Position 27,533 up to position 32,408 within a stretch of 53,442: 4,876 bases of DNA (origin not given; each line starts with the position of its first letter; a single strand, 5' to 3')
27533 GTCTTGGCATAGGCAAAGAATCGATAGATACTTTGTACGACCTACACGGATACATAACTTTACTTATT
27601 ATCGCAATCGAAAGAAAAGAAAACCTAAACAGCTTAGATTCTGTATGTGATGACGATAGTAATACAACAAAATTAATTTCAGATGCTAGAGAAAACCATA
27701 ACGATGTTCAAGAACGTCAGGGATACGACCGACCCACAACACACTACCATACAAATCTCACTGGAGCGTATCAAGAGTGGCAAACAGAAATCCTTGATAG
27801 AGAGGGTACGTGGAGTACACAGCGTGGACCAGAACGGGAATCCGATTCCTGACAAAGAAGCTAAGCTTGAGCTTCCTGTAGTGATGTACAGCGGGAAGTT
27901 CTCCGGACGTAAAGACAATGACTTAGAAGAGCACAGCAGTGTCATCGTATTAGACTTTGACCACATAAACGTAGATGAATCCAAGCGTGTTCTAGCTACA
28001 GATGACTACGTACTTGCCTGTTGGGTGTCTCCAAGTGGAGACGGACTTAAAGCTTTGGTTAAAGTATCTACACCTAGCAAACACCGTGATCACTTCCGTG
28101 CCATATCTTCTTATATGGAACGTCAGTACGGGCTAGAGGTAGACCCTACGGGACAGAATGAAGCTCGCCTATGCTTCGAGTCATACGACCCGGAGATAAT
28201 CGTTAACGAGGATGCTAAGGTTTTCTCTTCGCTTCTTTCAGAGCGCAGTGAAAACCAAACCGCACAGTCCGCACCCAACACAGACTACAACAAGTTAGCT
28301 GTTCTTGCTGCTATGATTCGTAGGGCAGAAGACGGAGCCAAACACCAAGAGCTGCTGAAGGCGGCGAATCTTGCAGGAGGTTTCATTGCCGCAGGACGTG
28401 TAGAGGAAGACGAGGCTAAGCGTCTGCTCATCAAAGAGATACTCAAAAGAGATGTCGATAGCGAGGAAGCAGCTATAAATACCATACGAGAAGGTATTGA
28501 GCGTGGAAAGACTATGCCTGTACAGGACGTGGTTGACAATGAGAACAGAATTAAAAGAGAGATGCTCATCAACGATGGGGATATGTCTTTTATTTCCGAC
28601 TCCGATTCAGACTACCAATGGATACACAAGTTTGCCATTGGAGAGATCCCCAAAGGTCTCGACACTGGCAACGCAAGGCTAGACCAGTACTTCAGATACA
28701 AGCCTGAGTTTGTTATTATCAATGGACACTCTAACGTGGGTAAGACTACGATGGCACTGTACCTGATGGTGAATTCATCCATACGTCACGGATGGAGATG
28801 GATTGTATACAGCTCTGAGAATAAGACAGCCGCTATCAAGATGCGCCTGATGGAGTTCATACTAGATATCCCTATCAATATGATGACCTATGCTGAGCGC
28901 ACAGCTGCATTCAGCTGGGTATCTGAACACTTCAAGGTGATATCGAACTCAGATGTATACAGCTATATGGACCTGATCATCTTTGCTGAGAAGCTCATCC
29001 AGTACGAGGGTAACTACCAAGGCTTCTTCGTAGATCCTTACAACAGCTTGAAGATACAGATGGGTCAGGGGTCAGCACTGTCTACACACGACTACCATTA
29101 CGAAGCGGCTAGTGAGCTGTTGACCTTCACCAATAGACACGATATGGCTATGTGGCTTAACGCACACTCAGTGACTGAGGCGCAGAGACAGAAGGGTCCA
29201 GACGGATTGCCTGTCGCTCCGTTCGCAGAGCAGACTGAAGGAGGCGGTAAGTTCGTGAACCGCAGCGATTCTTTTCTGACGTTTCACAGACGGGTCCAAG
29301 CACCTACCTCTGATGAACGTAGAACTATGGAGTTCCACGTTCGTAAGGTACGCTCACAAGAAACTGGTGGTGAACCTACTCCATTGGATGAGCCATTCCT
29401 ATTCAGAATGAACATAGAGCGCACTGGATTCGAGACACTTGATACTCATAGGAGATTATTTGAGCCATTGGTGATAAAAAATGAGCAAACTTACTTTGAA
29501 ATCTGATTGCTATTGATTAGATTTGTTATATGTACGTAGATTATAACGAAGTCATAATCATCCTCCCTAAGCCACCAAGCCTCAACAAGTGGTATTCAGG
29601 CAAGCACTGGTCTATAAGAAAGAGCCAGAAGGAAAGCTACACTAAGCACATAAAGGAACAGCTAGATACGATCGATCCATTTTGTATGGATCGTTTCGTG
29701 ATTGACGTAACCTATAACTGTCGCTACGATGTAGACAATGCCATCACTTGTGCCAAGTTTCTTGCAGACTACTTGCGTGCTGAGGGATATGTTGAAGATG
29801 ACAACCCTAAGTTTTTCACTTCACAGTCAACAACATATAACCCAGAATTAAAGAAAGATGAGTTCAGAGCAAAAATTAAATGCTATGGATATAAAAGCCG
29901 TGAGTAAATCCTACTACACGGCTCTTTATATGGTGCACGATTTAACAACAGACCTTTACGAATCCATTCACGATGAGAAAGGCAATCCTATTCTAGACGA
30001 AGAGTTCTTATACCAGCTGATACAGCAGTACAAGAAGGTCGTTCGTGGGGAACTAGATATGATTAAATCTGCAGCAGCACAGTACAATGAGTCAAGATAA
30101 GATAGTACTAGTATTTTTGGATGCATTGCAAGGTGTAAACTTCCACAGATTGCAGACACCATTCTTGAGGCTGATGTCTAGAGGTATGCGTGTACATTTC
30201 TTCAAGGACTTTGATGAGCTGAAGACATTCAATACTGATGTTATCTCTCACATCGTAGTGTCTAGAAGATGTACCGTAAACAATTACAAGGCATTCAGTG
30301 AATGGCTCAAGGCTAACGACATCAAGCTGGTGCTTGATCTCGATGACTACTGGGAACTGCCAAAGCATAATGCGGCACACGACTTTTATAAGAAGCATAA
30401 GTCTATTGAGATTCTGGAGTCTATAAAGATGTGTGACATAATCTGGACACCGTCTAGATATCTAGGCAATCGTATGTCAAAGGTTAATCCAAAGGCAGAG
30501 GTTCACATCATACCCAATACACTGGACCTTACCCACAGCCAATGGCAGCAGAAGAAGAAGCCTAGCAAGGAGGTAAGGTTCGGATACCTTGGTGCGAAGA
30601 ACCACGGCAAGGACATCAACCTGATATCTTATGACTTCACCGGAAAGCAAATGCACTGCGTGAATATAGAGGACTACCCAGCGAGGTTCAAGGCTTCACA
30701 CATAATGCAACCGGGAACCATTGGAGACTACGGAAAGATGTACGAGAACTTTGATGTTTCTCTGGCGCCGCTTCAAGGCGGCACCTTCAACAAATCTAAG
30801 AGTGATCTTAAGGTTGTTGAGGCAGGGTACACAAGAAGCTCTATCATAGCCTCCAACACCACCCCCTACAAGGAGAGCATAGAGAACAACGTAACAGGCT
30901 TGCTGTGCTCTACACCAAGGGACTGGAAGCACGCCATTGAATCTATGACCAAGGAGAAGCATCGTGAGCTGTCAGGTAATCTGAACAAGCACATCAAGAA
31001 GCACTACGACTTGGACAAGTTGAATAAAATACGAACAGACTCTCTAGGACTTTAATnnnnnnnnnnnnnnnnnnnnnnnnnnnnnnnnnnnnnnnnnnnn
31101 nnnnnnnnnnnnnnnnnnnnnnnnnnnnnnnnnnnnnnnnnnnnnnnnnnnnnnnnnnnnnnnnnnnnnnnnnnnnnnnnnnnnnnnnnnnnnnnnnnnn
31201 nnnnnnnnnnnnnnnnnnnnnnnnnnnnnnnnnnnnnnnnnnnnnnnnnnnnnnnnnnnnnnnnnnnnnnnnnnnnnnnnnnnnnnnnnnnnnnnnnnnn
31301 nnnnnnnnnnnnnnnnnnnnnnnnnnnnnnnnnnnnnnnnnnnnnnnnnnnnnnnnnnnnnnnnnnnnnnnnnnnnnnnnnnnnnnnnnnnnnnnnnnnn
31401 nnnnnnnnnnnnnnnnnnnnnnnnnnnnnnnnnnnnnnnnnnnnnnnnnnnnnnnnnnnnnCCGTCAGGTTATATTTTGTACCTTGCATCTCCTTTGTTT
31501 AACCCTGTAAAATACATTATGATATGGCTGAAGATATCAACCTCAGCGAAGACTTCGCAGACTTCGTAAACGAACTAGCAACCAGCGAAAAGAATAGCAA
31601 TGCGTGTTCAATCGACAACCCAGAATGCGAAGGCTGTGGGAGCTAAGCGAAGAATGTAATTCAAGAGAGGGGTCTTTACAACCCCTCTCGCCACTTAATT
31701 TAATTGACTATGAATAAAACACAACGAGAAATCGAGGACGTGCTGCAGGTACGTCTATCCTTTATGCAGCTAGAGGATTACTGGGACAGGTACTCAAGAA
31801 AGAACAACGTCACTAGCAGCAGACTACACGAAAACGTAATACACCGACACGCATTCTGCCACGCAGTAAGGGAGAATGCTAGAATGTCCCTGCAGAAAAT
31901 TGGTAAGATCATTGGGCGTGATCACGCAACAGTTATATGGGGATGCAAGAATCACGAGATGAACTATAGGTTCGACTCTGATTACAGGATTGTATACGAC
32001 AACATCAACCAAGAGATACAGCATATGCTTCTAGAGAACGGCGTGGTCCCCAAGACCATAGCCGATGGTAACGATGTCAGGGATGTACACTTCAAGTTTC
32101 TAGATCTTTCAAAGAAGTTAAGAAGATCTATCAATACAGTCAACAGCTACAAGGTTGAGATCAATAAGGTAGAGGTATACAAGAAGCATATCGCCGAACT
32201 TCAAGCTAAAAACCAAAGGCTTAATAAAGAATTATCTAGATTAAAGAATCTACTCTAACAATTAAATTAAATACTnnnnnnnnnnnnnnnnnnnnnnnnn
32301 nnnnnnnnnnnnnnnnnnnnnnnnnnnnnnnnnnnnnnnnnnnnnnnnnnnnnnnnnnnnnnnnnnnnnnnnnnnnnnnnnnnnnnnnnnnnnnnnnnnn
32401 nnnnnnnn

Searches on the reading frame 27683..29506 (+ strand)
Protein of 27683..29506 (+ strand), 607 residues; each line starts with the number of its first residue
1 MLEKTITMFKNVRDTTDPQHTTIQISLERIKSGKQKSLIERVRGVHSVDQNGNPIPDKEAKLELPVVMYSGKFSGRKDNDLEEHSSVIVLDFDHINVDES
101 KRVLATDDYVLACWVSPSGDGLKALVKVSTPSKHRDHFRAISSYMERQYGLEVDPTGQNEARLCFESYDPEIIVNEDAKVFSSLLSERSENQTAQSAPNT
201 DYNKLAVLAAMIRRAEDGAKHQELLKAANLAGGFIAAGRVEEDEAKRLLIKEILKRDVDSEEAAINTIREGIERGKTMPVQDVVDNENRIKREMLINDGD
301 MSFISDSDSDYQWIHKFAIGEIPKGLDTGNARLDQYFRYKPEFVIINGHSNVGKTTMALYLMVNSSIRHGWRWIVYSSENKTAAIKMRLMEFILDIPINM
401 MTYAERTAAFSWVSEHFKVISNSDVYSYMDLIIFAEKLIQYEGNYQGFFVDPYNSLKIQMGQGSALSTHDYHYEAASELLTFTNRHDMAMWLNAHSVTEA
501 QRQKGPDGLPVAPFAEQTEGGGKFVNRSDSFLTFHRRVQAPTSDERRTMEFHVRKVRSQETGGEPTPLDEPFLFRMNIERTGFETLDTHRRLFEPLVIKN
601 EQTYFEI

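Call 13: search_protein_families(library=phrogs, proteins=[window:27683-29506:+], max_evalue=0.001)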
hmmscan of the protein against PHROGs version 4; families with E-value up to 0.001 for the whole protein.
window:27683-29506:+ (607 aa): 7 families
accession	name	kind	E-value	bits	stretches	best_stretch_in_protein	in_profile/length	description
phrog_18375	-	DNA, RNA and nucleotide metabolism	2.9e-131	439.8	2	325-577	358-606/644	DNA primase/helicase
phrog_28855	-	unknown function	2.1e-29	103.4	1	4-206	3-205/804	-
phrog_239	-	DNA, RNA and nucleotide metabolism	2.1e-15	57.7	1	326-562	341-582/801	DNA primase/helicase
phrog_5482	-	unknown function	4.4e-12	46.4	1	336-538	46-250/341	-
phrog_19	-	DNA, RNA and nucleotide metabolism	3.3e-11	43.8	1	266-587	270-582/621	DnaB-like replicative helicase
phrog_15962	-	DNA, RNA and nucleotide metabolism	1.6e-10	40.9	1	65-189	93-222/835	DNA primase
phrog_23402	-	unknown function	1.3e-06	29.1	1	79-181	84-189/301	-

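Call 14: search_protein_families(library=pfam, proteins=[window:27683-29506:+], max_evalue=0.01)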
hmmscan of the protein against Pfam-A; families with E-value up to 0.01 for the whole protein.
window:27683-29506:+ (607 aa): 4 families
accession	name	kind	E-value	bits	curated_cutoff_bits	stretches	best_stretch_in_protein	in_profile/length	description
PF08800.15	BT4734-like_N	-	1.9e-22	80.3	22.4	1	60-172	2-132/134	BT4734-like, N-terminal domain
PF03796.21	DnaB_C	-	2.6e-05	24.2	27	1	325-424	1-103/255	DnaB-like helicase C terminal domain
PF20720.3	nSTAND3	-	0.0029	17.8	27.2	1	342-377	18-52/155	Novel STAND NTPase 3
PF13481.12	AAA_25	-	0.0069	16.5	27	0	342-375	34-65/195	AAA domain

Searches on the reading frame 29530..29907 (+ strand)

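Call 25: search_protein_families(library=pfam, proteins=[window:29530-29907:+], max_evalue=0.01)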
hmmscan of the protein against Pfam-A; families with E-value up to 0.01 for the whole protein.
window:29530-29907:+ (125 aa): 0 families

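Call 26: search_protein_families(library=phrogs, proteins=[window:29530-29907:+], max_evalue=0.001)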
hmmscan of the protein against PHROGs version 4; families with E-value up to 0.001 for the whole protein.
window:29530-29907:+ (125 aa): 4 families
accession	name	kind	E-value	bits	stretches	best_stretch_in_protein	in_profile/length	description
phrog_1682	-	DNA, RNA and nucleotide metabolism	2.5e-09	37.9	1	13-122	35-146/387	RusA-like Holliday junction resolvase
phrog_4632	-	DNA, RNA and nucleotide metabolism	1.4e-06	29.2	1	17-83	40-107/171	RusA-like Holliday junction resolvase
phrog_34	-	DNA, RNA and nucleotide metabolism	3.1e-06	28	1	3-121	70-196/259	RusA-like Holliday junction resolvase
phrog_21721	-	DNA, RNA and nucleotide metabolism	0.00011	22.7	1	22-103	30-114/265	RusA-like Holliday junction resolvase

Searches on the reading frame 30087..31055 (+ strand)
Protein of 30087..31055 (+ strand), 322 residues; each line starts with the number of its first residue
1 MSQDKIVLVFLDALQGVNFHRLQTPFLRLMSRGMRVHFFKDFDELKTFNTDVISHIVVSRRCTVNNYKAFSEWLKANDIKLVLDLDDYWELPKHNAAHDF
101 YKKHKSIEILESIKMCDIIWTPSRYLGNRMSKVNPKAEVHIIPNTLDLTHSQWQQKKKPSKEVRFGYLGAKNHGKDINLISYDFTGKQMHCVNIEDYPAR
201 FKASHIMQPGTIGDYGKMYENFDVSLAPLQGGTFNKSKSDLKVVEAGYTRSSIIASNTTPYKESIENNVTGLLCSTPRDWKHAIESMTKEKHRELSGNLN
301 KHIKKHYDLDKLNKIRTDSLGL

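Call 13: search_protein_families(library=phrogs, proteins=[window:30087-31055:+], max_evalue=0.001)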
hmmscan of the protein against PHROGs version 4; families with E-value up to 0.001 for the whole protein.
window:30087-31055:+ (322 aa): 1 family
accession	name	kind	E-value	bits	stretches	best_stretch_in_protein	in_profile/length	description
phrog_7162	-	moron, auxiliary metabolic gene and host takeover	1.9e-40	140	1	15-317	12-302/309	glycosyltransferase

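Call 14: search_protein_families(library=pfam, proteins=[window:30087-31055:+], max_evalue=0.01)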
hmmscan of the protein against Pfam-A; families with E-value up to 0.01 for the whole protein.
window:30087-31055:+ (322 aa): 2 families
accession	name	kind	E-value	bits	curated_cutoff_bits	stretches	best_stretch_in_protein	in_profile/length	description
PF00534.26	Glycos_transf_1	-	9e-05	22.5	26.4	1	241-298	107-164/172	Glycosyl transferases group 1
PF13692.12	Glyco_trans_1_4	-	0.00012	22.8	27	1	205-287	60-139/142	Glycosyl transferases group 1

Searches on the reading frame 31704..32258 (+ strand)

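Call 25: search_protein_families(library=pfam, proteins=[window:31704-32258:+], max_evalue=0.01)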
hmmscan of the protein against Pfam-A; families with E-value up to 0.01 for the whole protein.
window:31704-32258:+ (184 aa): 3 families
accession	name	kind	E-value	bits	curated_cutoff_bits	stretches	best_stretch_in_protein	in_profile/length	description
PF08299.17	Bac_DnaA_C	-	2.2e-08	34.4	31.5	1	38-82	22-67/69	Bacterial dnaA protein helix-turn-helix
PF18077.6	DUF5595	-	0.0028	18.1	29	0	156-180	46-70/73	Domain of unknown function (DUF5595)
PF01166.23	TSC22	-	0.0073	16.9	30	0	155-183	15-43/57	TSC-22/dip/bun family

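Call 26: search_protein_families(library=phrogs, proteins=[window:31704-32258:+], max_evalue=0.001)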
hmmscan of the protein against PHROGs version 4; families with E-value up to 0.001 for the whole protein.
window:31704-32258:+ (184 aa): 0 families
